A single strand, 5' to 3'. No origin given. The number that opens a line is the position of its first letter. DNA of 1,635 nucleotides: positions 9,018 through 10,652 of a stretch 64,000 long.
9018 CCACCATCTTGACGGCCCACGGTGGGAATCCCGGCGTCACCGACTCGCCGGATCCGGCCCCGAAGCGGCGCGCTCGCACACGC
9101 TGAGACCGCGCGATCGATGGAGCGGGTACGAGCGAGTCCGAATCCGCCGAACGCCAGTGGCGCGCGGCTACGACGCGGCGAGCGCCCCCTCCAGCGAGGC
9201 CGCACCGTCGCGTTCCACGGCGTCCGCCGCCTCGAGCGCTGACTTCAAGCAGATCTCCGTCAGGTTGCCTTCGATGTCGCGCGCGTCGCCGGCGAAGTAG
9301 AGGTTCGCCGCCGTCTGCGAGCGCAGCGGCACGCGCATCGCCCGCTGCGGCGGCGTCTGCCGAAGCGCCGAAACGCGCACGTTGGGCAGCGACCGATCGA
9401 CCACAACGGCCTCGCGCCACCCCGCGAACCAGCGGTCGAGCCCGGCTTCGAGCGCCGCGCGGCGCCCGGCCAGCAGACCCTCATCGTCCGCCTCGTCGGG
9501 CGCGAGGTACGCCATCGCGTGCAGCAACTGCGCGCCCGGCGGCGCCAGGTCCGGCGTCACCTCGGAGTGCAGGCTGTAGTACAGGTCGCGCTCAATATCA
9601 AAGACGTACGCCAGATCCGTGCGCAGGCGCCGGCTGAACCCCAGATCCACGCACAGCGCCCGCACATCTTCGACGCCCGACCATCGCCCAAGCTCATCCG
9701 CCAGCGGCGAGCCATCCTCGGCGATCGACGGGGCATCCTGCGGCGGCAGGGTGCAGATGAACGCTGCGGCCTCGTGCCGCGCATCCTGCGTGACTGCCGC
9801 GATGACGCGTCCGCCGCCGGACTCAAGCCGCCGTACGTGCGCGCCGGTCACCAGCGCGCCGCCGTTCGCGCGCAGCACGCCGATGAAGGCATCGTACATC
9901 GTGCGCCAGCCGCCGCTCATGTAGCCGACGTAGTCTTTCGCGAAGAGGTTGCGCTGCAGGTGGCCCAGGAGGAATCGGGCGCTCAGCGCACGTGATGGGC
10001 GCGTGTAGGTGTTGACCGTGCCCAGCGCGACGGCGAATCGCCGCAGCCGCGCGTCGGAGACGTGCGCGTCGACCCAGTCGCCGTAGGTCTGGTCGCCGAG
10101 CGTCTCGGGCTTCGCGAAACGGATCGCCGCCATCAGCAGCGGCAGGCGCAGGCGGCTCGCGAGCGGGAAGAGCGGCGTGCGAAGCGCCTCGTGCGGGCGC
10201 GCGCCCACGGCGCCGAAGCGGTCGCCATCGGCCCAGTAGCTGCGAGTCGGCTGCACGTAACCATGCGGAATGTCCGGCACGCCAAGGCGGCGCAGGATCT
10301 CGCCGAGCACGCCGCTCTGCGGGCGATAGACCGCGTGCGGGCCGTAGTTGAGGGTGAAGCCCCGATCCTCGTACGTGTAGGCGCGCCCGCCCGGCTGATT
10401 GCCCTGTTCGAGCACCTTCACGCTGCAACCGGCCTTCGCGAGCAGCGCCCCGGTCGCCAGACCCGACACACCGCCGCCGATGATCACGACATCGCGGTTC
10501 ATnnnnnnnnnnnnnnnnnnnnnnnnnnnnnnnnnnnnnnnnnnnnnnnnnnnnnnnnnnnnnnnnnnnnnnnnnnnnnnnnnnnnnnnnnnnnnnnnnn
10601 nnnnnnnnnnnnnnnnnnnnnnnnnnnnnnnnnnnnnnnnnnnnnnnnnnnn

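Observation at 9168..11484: Translationally coupled ECF sigma (with Cys-rich C-terminal extension), zf-HC2 anti-sigma and CrtI-like FAD oxidoreductase operon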

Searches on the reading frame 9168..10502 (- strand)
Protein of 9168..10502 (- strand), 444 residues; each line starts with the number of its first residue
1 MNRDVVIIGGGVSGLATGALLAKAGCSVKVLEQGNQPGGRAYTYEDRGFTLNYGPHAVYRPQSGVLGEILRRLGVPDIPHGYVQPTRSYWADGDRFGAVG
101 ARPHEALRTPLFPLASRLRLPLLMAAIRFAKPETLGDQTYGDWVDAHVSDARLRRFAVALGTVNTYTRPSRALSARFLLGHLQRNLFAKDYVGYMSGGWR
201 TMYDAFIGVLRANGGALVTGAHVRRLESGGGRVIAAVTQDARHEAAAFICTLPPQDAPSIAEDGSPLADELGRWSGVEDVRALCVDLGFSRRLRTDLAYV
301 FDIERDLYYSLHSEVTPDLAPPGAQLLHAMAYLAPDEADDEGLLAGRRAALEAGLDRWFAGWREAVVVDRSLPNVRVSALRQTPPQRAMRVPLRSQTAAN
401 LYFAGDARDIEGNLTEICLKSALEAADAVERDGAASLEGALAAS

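Call 3: search_protein_families(library=pfam, proteins=[window:9168-10502:-], max_evalue=0.01)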
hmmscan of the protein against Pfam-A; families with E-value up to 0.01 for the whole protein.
window:9168-10502:- (444 aa): 11 families
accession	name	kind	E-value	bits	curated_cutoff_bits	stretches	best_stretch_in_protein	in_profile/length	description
PF01593.30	Amino_oxidase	-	1.4e-24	87.6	19.8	1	12-429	1-442/443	Flavin containing amine oxidoreductase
PF13450.12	NAD_binding_8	-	6.3e-18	65.3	21.9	1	7-73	1-68/68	NAD(P)-binding Rossmann-like domain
PF01266.30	DAO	-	5e-10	39.9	27.9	1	4-39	1-36/353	FAD dependent oxidoreductase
PF03486.20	HI0933_like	-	6.2e-06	26.3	50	1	4-38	2-36/244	HI0933-like protein Rossmann domain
PF01494.25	FAD_binding_3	-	1.8e-05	24.6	22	1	4-47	3-48/349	FAD binding domain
PF00070.33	Pyr_redox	-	0.00013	22.8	22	1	5-38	2-35/82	Pyridine nucleotide-disulphide oxidoreductase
PF07992.20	Pyr_redox_2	-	0.00014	21.9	26.1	1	3-42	143-181/291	Pyridine nucleotide-disulphide oxidoreductase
PF01946.23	Thi4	-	0.00015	21.6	26.2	1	2-41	17-57/235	Thi4 family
PF12831.13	FAD_oxidored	-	0.00019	21.3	27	1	4-73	1-68/416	FAD dependent oxidoreductase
PF00890.30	FAD_binding_2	-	0.00046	19.9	20.4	1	4-39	1-36/414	FAD binding domain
PF13454.12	NAD_binding_9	-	0.0056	17.1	21.8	0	6-53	1-53/155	FAD-NAD(P)-binding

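Call 4: search_protein_families(library=ncbifam, proteins=[window:9168-10502:-], max_evalue=0.01)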
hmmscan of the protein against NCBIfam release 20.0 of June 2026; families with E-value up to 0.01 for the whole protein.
window:9168-10502:- (444 aa): 64 families (the best 25 are shown)
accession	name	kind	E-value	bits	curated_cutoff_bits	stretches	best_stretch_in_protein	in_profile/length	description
NF005560.0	PRK07233.1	equivalog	3.4e-30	105.2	252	1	4-371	2-374/435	hypothetical protein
TIGR02734.1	crtI_fam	subfamily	2.3e-24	85.9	238.1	2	5-62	1-58/504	phytoene desaturase family protein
TIGR03467.1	HpnE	equivalog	3.9e-21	75.9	283.05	1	5-263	1-272/430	hydroxysqualene dehydroxylase HpnE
TIGR02733.1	desat_CrtD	equivalog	4.7e-16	58.5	549.7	1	3-77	2-77/492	C-3',4' desaturase CrtD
TIGR00562.1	proto_IX_ox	equivalog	2.1e-15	56.3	97.85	1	2-155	2-155/470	protoporphyrinogen oxidase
NF058655.1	CrtID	equivalog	2.7e-14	52.9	640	1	5-59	1-55/478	bifunctional phytoene desaturase/3,4-desaturase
NF045637.1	carotdesatCrtDProt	equivalog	2.3e-12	46.2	580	1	5-56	1-52/485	1-hydroxycarotenoid 3,4-desaturase CrtD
NF005548.0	PRK07208.1-4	equivalog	8.6e-08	31.2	389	1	3-59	4-60/488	hypothetical protein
NF005547.0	PRK07208.1-3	equivalog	3.7e-07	29.3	380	1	2-66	4-68/465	hypothetical protein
NF005545.0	PRK07208.1-1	equivalog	4.8e-07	28.5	451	1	3-66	8-72/504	hypothetical protein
NF008845.0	PRK11883.1-5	equivalog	8.8e-07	27.6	560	1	2-58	4-66/468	protoporphyrinogen oxidase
NF045689.1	BCarotKetCrtO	equivalog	1.3e-06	27.3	1000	1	3-45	4-46/563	beta-carotene ketolase CrtO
NF042421.1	hydcarot_desat_CrtD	equivalog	4e-06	25.6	500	1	5-97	4-97/487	1-hydroxycarotenoid 3,4-desaturase CrtD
NF005566.0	PRK07236.1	subfamily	6e-06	25.4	333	1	2-35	6-39/386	hypothetical protein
TIGR02730.1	carot_isom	equivalog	6.4e-06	25.3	586.9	1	4-58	2-56/493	carotenoid isomerase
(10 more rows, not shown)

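Call 11: search_solved_structures(query=window:9168-10502:-, max_evalue=0.001)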
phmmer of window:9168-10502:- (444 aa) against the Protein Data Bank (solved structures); distinct sequences matched with E-value up to 0.001: 49.
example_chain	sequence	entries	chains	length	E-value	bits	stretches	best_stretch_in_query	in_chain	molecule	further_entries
3ka7_A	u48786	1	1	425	1.1e-13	54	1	5-339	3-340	Oxidoreductase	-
4dgk_A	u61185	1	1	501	1.9e-12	49.9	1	5-62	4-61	Phytoene dehydrogenase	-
2yg6_A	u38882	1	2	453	8.4e-08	34.6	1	2-79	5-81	PUTRESCINE OXIDASE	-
3rha_A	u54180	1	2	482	1.3e-07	33.9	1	2-77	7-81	Putrescine oxidase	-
2yg3_A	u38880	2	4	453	4.2e-07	32.3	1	2-79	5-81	PUTRESCINE OXIDASE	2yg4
2yg5_A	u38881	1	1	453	4.2e-07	32.3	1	2-79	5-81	PUTRESCINE OXIDASE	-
2yg7_A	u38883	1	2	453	4.2e-07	32.3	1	2-79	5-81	PUTRESCINE OXIDASE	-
7eme_A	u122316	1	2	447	7.1e-07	31.5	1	3-263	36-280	NAD(P)/FAD-dependent oxidoreductase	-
1f8r_A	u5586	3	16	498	1.1e-06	30.9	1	3-71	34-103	L-AMINO ACID OXIDASE | L-amino-acid oxidase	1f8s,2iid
3lov_A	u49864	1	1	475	3.3e-06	29.3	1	3-75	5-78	Protoporphyrinogen oxidase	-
2z5x_A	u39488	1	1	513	4.1e-06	29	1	4-49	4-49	Amine oxidase [flavin-containing] A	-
5ts5_A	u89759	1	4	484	4.1e-06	29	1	4-72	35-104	Amine oxidase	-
2bxr_A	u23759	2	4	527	4.2e-06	29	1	4-49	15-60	AMINE OXIDASE [FLAVIN-CONTAINING] A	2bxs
4e0v_A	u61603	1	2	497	4.2e-06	29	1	4-75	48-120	L-amino-acid oxidase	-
2z5y_A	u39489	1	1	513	4.5e-06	28.9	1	4-48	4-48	Amine oxidase [flavin-containing] A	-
2ivd_A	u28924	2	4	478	0.00026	23.1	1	4-121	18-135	PROTOPORPHYRINOGEN OXIDASE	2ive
4rep_A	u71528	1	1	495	0.00029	22.9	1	4-96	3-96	Gamma-carotene desaturase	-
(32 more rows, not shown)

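Call 36: find_homologous_proteins(query=window:9168-10502:-, max_evalue=1e-10)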
Query window:9168-10502:- (444 aa): 188 proteins with E <= 1e-10 among 8000 candidates; the best 120 are listed.
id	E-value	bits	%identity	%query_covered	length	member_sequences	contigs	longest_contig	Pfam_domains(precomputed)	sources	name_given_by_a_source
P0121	2.2e-293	991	100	100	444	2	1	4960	PF01266.31,PF01593.31,PF13450.13,PF07992.21,PF00070.34,PF03486.21,PF01494.26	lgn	-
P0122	9.5e-250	847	88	95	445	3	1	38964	PF01266.31,PF01593.31,PF13450.13,PF00890.31,PF03486.21,PF01494.26,PF12831.14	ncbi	ncbi:MAG: phytoene desaturase family protein [Dehalococcoidia bacterium]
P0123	9.6e-220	748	77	94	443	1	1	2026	PF01946.24,PF01266.31,PF01593.31,PF13450.13,PF00890.31,PF07992.21,PF03486.21,PF01494.26,PF12831.14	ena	-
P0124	1.7e-217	741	76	97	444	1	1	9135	PF01946.24,PF01266.31,PF01593.31,PF13450.13,PF00890.31,PF01494.26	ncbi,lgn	-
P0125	4.4e-216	736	76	95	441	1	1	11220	PF01946.24,PF01266.31,PF01593.31,PF13450.13,PF00890.31,PF00070.34,PF03486.21,PF01494.26,PF12831.14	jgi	-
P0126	1.9e-210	717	76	93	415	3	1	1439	PF01593.31,PF13450.13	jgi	jgi:phytoene dehydrogenase-like protein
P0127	9.6e-207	705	70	98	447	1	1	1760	PF01266.31,PF01593.31,PF13450.13,PF00890.31,PF03486.21,PF12831.14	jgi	jgi:15-cis-phytoene desaturase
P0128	2.7e-204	697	72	97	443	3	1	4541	PF01946.24,PF01266.31,PF01593.31,PF13450.13,PF00890.31,PF07992.21,PF00070.34,PF03486.21,PF01494.26,PF12831.14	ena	-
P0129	2.1e-199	681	69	95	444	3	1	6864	PF01266.31,PF01593.31,PF13450.13,PF00890.31,PF03486.21,PF01494.26,PF12831.14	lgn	-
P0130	1.0e-186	639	67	97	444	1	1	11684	PF01266.31,PF01593.31,PF13450.13,PF00890.31,PF01494.26,PF12831.14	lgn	-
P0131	5.0e-183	627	66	95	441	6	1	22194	PF01266.31,PF01593.31,PF13450.13,PF00890.31,PF07992.21,PF01494.26,PF12831.14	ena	-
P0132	1.4e-181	622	66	97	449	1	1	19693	PF01266.31,PF01593.31,PF13450.13,PF00890.31,PF01494.26,PF12831.14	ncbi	-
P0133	1.1e-180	619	65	97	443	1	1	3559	PF01946.24,PF01266.31,PF01593.31,PF13450.13,PF00890.31,PF00070.34,PF03486.21,PF01494.26,PF12831.14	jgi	jgi:phytoene dehydrogenase-like protein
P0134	1.6e-180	619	64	97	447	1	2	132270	PF01266.31,PF01593.31,PF13450.13,PF00890.31,PF00070.34,PF03486.21,PF01494.26,PF12831.14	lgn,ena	-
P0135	1.7e-180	619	66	94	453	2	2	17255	PF01266.31,PF01593.31,PF13450.13,PF00890.31,PF07992.21,PF00070.34,PF03486.21,PF01494.26,PF12831.14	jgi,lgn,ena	-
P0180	5.6e-169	581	61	97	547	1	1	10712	PF01266.31,PF13490.12,PF01593.31,PF13450.13,PF00890.31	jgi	jgi:phytoene dehydrogenase-like protein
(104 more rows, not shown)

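Call 57: predict_structure(alignment_id=A3)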
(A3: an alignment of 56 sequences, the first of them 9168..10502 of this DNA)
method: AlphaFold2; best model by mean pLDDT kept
length: 444 residues; sequences in the alignment: 56
mean_pLDDT: 93.0   pTM: 0.91
mean pLDDT of the five models: 93.0, 92.8, 92.2, 90.1, 89.7
residues with pLDDT >= 90: 365; 70-90: 64; 50-70: 15; < 50: 0
segments of 3 or more residues with pLDDT < 50: none
pLDDT, mean of each block of 10 residues (from residue 1): 89 96 97 89 88 68 91 93 86 94 89 96 96 97 98 97 95 98 90 82 95 97 95 96 98 95 95 95 96 95 96 89 95 97 98 97 97 93 96 97 97 92 98 78 64
secondary structure, 60 per line:
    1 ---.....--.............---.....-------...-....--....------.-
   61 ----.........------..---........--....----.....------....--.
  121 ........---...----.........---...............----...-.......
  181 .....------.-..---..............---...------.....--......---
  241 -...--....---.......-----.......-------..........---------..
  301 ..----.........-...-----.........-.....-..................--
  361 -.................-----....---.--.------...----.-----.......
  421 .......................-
elements in order: E4-8 H11-23 E27-31 E43-46 E49-52 H65-73 E88-92 E95-98 H103-107 H114-117 H120-128 H140-147 H151-165 H175-185 H199-212 E216-218 E225-229 E232-237 E242-244 E247-250 H254-260 H266-272 E280-289 E299-302 E307-311 H312-315 E325-333 H335-339 H341-358 H362-365 E366-378 H384-387 E401-403 H414-443

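Call 59: fold_search(model_id=the predicted structure, library=pdb)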
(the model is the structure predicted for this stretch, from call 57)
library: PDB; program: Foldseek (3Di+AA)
matches with E <= 10: 1935; with E <= 0.001: 1015
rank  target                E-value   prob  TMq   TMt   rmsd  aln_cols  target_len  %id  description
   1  3ka7                  1.7e-27  1.00  0.77  0.81   4.0       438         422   19  Crystal Structure of an oxidoreductase from Methanosarcina mazei. Northeast Structural Genomics Consortium target id MaR (released 2009-11-17)
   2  2ivd_A                8.2e-25  1.00  0.73  0.72   5.3       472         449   21  Structure of protoporphyrinogen oxidase from Myxococcus xanthus with acifluorfen (released 2006-10-17)
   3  2ivd_B                9.2e-25  1.00  0.72  0.71   5.6       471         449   21  Structure of protoporphyrinogen oxidase from Myxococcus xanthus with acifluorfen (released 2006-10-17)
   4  4rep                  1.1e-24  1.00  0.77  0.70   5.5       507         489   15  Crystal Structure of gamma-carotenoid desaturase (released 2015-07-15)
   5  2ive_B                1.5e-23  1.00  0.73  0.72   5.2       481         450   21  Structure of protoporphyrinogen oxidase from Myxococcus xanthus (released 2006-10-17)
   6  5mog_A                2.5e-23  1.00  0.82  0.78   4.0       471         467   17  Oryza sativa phytoene desaturase inhibited by norflurazon (released 2017-07-12)
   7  2ive_A                2.7e-23  1.00  0.73  0.72   5.2       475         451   20  Structure of protoporphyrinogen oxidase from Myxococcus xanthus (released 2006-10-17)
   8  5mog_E                6.7e-23  1.00  0.82  0.78   4.0       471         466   17  Oryza sativa phytoene desaturase inhibited by norflurazon (released 2017-07-12)
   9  5mog_C                8.5e-23  1.00  0.82  0.78   4.2       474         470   17  Oryza sativa phytoene desaturase inhibited by norflurazon (released 2017-07-12)
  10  9a78_B                9.6e-23  1.00  0.68  0.64   6.1       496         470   17  Integrative model of SYFB-CGOX by crosslinking MS and deep learning (released 2024-09-18)
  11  7eme_A                1.5e-22  1.00  0.66  0.70   6.1       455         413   18  Putative Leptospira interrogans recombinant L-amino acid oxidase (released 2021-08-18)
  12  3nks                  2.0e-22  1.00  0.69  0.66   6.0       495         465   18  Structure of human protoporphyrinogen IX oxidase (released 2011-04-20)
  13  4ivm                  3.1e-22  1.00  0.70  0.68   5.4       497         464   17  Structure of human protoporphyrinogen IX oxidase(R59G) (released 2013-03-06)
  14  5mog_B                3.7e-22  1.00  0.81  0.76   4.0       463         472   17  Oryza sativa phytoene desaturase inhibited by norflurazon (released 2017-07-12)
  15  7eme_B                6.0e-22  1.00  0.67  0.72   5.4       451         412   19  Putative Leptospira interrogans recombinant L-amino acid oxidase (released 2021-08-18)
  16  4dgk                  6.0e-22  1.00  0.63  0.69   6.4       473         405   18  Crystal structure of Phytoene desaturase CRTI from Pantoea ananatis (released 2012-10-10)
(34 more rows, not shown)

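Call 76: find_encoding_contigs(protein=P0180, flank=3000, max_places=2)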
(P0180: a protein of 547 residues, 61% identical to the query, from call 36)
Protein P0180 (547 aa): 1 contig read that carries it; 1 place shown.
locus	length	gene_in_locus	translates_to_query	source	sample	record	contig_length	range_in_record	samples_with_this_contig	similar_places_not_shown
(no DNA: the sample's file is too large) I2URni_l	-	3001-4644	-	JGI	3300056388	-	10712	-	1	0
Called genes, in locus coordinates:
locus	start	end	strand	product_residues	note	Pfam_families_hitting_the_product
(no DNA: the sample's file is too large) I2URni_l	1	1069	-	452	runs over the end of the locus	PF00909:Ammonium_transp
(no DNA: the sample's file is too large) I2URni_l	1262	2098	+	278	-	PF00404:Dockerin_1 (weak)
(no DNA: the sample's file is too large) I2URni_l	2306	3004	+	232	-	PF04542:Sigma70_r2, PF08281:Sigma70_r4_2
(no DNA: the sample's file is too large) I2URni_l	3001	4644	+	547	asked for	PF00890:FAD_binding_2 (faint), PF13490:zf-HC2, PF01266:DAO, PF01593:Amino_oxidase, PF13450:NAD_binding_8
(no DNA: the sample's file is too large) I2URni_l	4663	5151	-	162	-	?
